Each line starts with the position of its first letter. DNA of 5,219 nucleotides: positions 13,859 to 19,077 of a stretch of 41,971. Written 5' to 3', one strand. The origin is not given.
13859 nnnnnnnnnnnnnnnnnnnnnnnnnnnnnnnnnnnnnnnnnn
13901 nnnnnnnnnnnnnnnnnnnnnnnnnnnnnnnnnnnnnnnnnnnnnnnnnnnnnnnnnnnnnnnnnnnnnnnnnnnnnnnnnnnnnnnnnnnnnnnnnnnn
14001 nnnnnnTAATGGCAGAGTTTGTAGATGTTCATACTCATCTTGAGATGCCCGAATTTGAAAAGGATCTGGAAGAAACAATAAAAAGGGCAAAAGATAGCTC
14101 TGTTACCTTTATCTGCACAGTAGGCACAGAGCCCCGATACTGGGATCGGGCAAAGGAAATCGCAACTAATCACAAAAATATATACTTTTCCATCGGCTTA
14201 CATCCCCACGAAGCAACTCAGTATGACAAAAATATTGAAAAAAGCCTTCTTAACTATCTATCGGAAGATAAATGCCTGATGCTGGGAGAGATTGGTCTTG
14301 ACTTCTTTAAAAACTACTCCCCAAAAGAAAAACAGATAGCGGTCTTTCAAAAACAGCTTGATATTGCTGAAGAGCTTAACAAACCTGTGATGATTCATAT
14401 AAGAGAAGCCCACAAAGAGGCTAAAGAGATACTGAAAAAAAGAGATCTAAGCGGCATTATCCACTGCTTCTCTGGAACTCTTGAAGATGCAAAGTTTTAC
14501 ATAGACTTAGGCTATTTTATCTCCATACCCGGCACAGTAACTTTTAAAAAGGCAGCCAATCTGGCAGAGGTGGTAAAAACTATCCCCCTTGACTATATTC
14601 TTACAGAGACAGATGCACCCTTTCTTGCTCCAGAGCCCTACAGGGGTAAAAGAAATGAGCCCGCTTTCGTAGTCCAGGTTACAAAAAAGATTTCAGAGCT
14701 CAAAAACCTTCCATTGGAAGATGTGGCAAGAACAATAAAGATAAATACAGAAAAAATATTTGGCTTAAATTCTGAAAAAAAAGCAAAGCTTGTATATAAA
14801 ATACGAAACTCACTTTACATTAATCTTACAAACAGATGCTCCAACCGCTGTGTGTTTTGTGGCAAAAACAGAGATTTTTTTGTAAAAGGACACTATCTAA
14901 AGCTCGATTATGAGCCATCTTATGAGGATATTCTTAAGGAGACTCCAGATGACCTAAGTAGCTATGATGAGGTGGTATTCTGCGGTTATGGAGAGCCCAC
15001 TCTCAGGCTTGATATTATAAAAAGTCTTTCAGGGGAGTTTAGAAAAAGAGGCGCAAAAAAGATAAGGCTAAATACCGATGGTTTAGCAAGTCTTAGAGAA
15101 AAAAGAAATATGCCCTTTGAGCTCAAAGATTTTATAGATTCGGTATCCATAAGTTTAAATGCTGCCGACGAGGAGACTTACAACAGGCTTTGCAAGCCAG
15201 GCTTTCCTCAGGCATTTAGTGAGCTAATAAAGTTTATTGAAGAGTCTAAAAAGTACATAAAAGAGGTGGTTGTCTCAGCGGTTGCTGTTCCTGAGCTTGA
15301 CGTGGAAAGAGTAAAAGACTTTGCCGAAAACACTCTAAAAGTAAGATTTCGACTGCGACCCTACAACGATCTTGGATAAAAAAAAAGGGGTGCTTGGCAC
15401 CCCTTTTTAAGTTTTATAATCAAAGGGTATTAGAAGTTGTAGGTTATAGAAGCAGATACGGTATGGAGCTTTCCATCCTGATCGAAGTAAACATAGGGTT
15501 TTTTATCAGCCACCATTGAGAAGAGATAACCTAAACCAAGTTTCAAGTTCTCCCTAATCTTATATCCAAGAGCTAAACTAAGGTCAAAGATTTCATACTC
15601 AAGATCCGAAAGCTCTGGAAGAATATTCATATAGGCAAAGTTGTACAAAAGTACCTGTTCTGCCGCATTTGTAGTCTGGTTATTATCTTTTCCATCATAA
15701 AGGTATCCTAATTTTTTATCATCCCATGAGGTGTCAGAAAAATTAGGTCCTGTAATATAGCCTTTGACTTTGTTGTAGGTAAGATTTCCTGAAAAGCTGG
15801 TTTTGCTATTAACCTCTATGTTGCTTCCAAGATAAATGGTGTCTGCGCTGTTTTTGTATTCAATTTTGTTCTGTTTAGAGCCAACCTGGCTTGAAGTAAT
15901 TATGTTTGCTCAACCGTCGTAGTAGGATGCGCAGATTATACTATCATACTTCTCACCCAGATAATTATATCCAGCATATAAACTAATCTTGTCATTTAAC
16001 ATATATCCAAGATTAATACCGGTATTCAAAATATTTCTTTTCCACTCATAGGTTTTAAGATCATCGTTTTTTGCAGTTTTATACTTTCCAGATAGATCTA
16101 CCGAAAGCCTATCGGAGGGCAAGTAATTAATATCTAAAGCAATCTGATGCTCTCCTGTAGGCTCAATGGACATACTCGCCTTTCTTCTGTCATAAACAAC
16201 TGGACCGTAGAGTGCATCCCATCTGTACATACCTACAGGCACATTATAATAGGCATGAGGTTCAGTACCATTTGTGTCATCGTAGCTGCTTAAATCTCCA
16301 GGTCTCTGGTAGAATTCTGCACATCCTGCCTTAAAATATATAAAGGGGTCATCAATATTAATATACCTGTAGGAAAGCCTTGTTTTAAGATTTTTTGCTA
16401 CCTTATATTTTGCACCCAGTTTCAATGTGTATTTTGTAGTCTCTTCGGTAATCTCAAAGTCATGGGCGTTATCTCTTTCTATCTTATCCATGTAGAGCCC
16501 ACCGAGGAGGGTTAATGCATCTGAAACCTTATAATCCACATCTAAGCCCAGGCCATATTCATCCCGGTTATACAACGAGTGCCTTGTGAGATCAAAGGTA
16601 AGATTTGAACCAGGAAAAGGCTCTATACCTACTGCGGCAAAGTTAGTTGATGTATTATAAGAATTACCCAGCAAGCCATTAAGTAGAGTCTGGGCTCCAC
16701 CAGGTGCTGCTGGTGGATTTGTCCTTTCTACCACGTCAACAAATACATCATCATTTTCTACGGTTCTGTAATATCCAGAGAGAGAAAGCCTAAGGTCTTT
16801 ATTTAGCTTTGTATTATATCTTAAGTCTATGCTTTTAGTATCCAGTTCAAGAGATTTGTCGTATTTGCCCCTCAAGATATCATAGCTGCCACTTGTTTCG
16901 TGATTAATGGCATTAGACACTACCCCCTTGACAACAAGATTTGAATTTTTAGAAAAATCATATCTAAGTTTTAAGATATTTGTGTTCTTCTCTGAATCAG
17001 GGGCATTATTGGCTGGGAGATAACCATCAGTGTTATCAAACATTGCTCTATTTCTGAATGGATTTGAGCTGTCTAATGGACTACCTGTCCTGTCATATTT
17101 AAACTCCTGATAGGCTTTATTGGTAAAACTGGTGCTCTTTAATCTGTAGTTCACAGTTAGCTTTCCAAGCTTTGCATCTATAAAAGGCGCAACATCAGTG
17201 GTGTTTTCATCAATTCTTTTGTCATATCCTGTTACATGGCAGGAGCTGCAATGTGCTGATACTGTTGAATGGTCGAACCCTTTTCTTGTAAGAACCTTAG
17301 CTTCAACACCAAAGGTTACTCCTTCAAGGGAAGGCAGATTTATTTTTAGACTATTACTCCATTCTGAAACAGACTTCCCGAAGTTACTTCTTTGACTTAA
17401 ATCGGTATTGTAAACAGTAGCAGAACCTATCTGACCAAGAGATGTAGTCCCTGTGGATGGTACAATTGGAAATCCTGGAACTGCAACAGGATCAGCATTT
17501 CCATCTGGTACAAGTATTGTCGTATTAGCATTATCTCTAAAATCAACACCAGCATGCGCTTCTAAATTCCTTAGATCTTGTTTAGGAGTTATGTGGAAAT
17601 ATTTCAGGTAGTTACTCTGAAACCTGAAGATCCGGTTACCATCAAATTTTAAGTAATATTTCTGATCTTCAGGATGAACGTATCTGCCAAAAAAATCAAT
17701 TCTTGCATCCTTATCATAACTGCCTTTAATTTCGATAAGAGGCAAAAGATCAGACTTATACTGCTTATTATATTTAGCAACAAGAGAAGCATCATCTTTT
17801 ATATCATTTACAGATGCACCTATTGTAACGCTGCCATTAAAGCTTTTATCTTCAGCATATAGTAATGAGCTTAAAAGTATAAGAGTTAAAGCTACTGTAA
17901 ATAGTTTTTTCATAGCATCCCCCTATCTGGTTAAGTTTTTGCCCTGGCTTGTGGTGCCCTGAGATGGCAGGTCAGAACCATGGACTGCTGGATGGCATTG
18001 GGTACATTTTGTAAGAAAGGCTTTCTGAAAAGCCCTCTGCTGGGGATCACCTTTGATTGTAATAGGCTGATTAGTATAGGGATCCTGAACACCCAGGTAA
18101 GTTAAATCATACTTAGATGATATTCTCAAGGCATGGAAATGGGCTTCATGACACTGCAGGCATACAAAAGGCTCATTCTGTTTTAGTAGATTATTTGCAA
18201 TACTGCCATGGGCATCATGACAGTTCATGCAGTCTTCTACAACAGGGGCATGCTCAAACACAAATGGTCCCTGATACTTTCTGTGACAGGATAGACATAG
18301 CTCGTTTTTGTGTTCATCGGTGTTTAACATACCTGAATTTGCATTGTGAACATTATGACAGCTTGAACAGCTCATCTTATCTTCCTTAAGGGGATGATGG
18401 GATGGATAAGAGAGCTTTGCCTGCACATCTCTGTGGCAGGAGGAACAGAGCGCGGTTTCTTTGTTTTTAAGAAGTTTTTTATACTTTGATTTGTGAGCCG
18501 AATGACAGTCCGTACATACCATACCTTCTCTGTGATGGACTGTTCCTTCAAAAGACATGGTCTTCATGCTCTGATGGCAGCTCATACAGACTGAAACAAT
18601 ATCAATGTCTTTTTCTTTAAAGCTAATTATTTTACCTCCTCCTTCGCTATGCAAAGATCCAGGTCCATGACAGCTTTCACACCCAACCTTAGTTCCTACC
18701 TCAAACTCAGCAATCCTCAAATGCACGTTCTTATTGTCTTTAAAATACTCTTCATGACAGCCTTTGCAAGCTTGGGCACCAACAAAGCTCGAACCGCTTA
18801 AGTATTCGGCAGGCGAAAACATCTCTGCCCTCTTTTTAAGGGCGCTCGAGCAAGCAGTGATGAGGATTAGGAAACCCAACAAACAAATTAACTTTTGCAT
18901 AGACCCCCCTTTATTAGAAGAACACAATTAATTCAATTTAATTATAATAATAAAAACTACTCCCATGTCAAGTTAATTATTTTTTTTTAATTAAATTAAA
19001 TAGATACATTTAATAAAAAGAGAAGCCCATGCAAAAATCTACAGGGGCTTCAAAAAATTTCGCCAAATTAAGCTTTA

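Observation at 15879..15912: Single in-frame TGA inside the MtrB-like barrel, with the frame conserved downstream: selenocysteine/readthrough versus fresh pseudogene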

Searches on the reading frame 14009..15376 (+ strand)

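Call 5: search_protein_families(library=pfam, proteins=[window:14009-15376:+], max_evalue=0.01)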
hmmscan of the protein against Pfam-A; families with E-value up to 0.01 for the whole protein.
window:14009-15376:+ (456 aa): 3 families
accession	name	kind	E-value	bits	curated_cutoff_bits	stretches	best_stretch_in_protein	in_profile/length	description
PF01026.27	TatD_DNase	-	8.2e-86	287.9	27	1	5-252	1-253/253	TatD related DNase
PF04055.27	Radical_SAM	-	3e-19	70.2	29.5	1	271-440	1-164/166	Radical SAM superfamily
PF01979.26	Amidohydro_1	-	0.0018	18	25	0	4-186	6-216/345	Amidohydrolase family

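Call 6: search_protein_families(library=ncbifam, proteins=[window:14009-15376:+], max_evalue=0.01)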
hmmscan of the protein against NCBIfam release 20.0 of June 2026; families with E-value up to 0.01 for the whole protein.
window:14009-15376:+ (456 aa): 27 families (the best 25 are shown)
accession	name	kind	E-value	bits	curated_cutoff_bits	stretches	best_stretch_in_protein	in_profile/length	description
TIGR00010.1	TIGR00010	subfamily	1.2e-84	283.7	206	1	4-252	1-252/253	YchF/TatD family DNA exonuclease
TIGR04038.1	tatD_link_rSAM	subfamily_domain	1.4e-72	243.6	129.7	1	261-453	2-192/192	TatD family nuclease-associated radical SAM protein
NF008075.0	PRK10812.1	equivalog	1.4e-54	185.1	438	1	4-258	3-261/265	metal-dependent hydrolase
TIGR04100.1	rSAM_pair_X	hypoth_equivalog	8.5e-54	182.1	262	1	261-452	2-196/197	TIGR04100 family radical SAM protein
NF007745.0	PRK10425.1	equivalog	1.8e-47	161.8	395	1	6-254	3-259/260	3'-5' ssDNA/RNA exonuclease TatD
NF008522.0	PRK11449.1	equivalog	1.8e-45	155.1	481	1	3-253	4-258/259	metal-dependent hydrolase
NF041926.1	QatD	equivalog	1.3e-35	122.6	230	1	6-249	1-238/239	Qat anti-phage system TatD family nuclease QatD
TIGR04317.1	W_rSAM_matur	equivalog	5.2e-13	48.8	380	1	268-419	5-145/349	tungsten cofactor oxidoreductase radical SAM maturase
TIGR02666.1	moaA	equivalog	3.8e-10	39.2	284.05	1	268-450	11-188/336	GTP 3',8-cyclase MoaA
NF001199.0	PRK00164.2-1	equivalog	8.6e-10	38.2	231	1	267-441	12-174/308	GTP 3',8-cyclase MoaA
TIGR02668.1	moaA_archaeal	equivalog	1.3e-09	37.5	325.25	1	267-442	10-173/303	GTP 3',8-cyclase MoaA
NF045702.1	rSAM_GDGT_ether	equivalog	3.2e-09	36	450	1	270-416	89-226/486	tetraether lipid synthase Tes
TIGR02495.1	NrdG2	equivalog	2.5e-07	30.2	131.15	1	275-414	24-154/193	anaerobic ribonucleoside-triphosphate reductase activating protein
TIGR03972.1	rSAM_TYW1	equivalog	6e-07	28.9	317.95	1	324-440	124-233/297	4-demethylwyosine synthase TYW1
NF045646.2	rSAM_Se_TrsS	equivalog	1.7e-05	23.5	490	1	271-440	90-249/441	radical SAM (seleno)protein TrsS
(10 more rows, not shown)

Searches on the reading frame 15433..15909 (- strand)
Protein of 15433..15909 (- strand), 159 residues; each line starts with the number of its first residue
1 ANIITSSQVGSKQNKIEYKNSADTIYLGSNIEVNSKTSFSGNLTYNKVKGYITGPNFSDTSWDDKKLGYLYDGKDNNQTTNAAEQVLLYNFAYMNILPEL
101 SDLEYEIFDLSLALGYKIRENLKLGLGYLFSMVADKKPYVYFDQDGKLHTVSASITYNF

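Call 5: search_protein_families(library=pfam, proteins=[window:15433-15909:-], max_evalue=0.01)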
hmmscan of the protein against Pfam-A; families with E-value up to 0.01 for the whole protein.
window:15433-15909:- (159 aa): 0 families

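Call 6: search_protein_families(library=ncbifam, proteins=[window:15433-15909:-], max_evalue=0.01)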
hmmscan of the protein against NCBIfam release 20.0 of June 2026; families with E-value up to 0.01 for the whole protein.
window:15433-15909:- (159 aa): 0 families

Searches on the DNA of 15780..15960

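Call 78: search_rna_families(source=window, start=15780, end=15960, threshold=evalue, max_evalue=10)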
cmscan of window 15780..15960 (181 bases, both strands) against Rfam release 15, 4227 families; matches with E-value up to 10: 1.
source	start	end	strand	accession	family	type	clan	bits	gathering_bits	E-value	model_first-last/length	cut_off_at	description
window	15873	15915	-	RF03071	Sodium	Cis-reg; riboswitch;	-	10.3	40.5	8.1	1-55/55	no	Na+ riboswitch aptamer (DUF1646)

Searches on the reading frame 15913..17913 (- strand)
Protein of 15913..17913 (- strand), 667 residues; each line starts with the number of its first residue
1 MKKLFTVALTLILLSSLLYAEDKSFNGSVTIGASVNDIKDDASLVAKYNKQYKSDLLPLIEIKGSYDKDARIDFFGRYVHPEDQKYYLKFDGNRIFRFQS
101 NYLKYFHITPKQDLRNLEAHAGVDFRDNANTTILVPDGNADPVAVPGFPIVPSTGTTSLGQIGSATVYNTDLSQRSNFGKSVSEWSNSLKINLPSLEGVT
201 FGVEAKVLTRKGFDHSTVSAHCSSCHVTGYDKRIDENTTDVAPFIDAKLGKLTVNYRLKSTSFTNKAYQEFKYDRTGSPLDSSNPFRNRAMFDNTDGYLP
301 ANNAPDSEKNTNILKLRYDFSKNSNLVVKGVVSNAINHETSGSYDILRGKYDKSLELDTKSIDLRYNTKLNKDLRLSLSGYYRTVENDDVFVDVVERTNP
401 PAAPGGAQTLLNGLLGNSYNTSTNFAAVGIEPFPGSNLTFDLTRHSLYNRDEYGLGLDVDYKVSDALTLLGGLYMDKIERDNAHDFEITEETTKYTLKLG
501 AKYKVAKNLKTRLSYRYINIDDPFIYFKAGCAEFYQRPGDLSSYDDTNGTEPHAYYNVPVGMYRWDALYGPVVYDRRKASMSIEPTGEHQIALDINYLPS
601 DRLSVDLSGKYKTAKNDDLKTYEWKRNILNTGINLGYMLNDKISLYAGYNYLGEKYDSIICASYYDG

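Call 5: search_protein_families(library=pfam, proteins=[window:15913-17913:-], max_evalue=0.01)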
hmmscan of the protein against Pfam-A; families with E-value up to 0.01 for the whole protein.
window:15913-17913:- (667 aa): 5 families
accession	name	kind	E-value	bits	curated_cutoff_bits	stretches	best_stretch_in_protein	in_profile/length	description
PF11854.14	MtrB_PioB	-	3.7e-13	49.4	23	1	41-519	5-399/635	Putative outer membrane beta-barrel porin, MtrB/PioB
PF13505.12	OMP_b-brl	-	5.1e-08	33.7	28.7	1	446-522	78-161/175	Outer membrane protein beta-barrel domain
PF10677.15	DUF2490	-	2.5e-05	24.5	29.8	0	599-653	13-61/186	Protein of unknown function (DUF2490)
PF01389.23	OmpA_membrane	-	2.7e-05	24.4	21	0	480-519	111-150/180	OmpA-like transmembrane domain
PF10082.15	BBP2_2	-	0.00029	20.3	23.7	0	455-520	296-356/378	Putative beta-barrel porin 2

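Call 6: search_protein_families(library=ncbifam, proteins=[window:15913-17913:-], max_evalue=0.01)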
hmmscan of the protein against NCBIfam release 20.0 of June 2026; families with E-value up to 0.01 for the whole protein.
window:15913-17913:- (667 aa): 4 families
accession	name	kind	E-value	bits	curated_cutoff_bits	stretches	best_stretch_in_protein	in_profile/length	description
NF041027.1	GSU2204_Se_pt_1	equivalog_domain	2.4e-131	439.3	350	1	8-667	2-580/580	GSU2204 family CXXCH-containing (seleno)protein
TIGR03509.1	OMP_MtrB_PioB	subfamily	6.6e-05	21.6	240.05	1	442-519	347-420/662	MtrB/PioB family decaheme-associated outer membrane protein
TIGR03016.1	pepcterm_hypo_1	hypoth_equivalog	9.3e-05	21.6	90.85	1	449-522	388-457/477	TIGR03016 family PEP-CTERM system-associated outer membrane protein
NF008071.1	PRK10808.1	equivalog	0.00034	20.1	277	0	458-519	110-178/358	porin OmpA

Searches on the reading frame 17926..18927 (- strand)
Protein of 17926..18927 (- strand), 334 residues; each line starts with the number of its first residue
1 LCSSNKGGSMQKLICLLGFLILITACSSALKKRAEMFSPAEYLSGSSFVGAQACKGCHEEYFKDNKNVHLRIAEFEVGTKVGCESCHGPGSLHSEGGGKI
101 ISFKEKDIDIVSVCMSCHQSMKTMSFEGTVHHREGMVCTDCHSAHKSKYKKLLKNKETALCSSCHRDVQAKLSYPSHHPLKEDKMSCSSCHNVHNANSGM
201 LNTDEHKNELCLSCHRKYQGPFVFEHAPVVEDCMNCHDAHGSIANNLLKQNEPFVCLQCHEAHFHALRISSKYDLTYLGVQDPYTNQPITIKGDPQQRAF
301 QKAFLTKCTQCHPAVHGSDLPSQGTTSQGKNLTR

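Call 5: search_protein_families(library=pfam, proteins=[window:17926-18927:-], max_evalue=0.01)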
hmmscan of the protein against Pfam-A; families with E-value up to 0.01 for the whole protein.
window:17926-18927:- (334 aa): 7 families
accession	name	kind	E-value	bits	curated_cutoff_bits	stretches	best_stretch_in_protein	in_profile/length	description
PF09699.15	Paired_CXXCH_1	-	6.3e-33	112.6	20.6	3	226-262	1-38/41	Doubled CXXCH motif (Paired_CXXCH_1)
PF14537.11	Cytochrom_c3_2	-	2.7e-11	44.2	25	2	130-215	1-78/79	Cytochrome c3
PF14522.11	Cytochrome_C7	-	1.8e-10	40.9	24.8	2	125-192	2-67/67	Cytochrome c7 and related cytochrome c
PF22678.1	Cytochrom_c_NrfB-like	-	2.2e-09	38.1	27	2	83-164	1-89/89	Cytochrome c-type protein NrfB-like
PF22113.1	Mtrc-MtrF_II-IV_dom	-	1.2e-07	31.8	30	1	208-316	6-92/176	Outer membrane cytochrome MtrC/MtrF-like, domains II/IV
PF13435.11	Cytochrome_C554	-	4.8e-06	27.8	20.8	1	46-88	43-84/84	Cytochrome c554 and c-prime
PF02085.21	Cytochrom_CIII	-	1e-05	26.2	22.9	0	80-165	30-101/101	Class III cytochrome C family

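Call 6: search_protein_families(library=ncbifam, proteins=[window:17926-18927:-], max_evalue=0.01)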
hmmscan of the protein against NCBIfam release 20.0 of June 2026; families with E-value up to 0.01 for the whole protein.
window:17926-18927:- (334 aa): 14 families
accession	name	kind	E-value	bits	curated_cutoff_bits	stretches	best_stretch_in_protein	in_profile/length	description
NF041028.1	decahem_GSU2203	exception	9.2e-117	389.8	325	1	17-334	3-317/317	GSU2203 family decaheme c-type cytochrome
TIGR03508.1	decahem_SO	subfamily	7.7e-66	222.2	192.2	1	50-321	1-257/258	DmsE family decaheme c-type cytochrome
TIGR01905.1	paired_CXXCH_1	subfamily_domain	3.2e-30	103.8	25.2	3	226-263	1-39/41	doubled CXXCH domain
NF008659.0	PRK11659.1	equivalog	1e-14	54.7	184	2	51-172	46-174/188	cytochrome c nitrite reductase pentaheme subunit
TIGR03146.1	cyt_nit_nrfB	equivalog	1.2e-08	35.4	166.6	2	52-168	12-144/145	cytochrome c nitrite reductase pentaheme subunit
NF047727.1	4hemeCytCCctA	equivalog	8.3e-08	32.3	180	1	71-168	29-107/109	tetraheme c-type cytochrome CctA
NF041198.1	UshA_like_PCGU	equivalog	9.1e-07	27.8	275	1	79-126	471-516/519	UshA-like (seleno)protein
NF045722.1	c3_cytochr_TmcA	equivalog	1.2e-06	28.4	114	1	111-169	57-114/125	acidic tetraheme cytochrome c3 TmcA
NF049875.1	NetB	exception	2.4e-06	27.5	380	1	156-218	136-198/211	Nrf-like electron transfer protein NetB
TIGR03153.1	cytochr_NrfH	equivalog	4.3e-05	23.6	134.2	0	101-143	91-134/138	cytochrome c nitrite reductase small subunit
NF045713.1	CxxCH_16_HmcA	equivalog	0.00049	18.8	400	1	114-265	114-257/541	sulfate respiration complex hexadecaheme cytochrome HmcA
NF043010.1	Cyt554_Nsmonas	equivalog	0.00066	19.1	400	1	48-93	77-121/238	cytochrome c-550 CycA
NF008503.0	PRK11413.1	equivalog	0.001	17.1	641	1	188-237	90-137/753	hydratase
NF000612.0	PRK00019.1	equivalog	0.0065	16.1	70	1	177-220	6-47/72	50S ribosomal protein L31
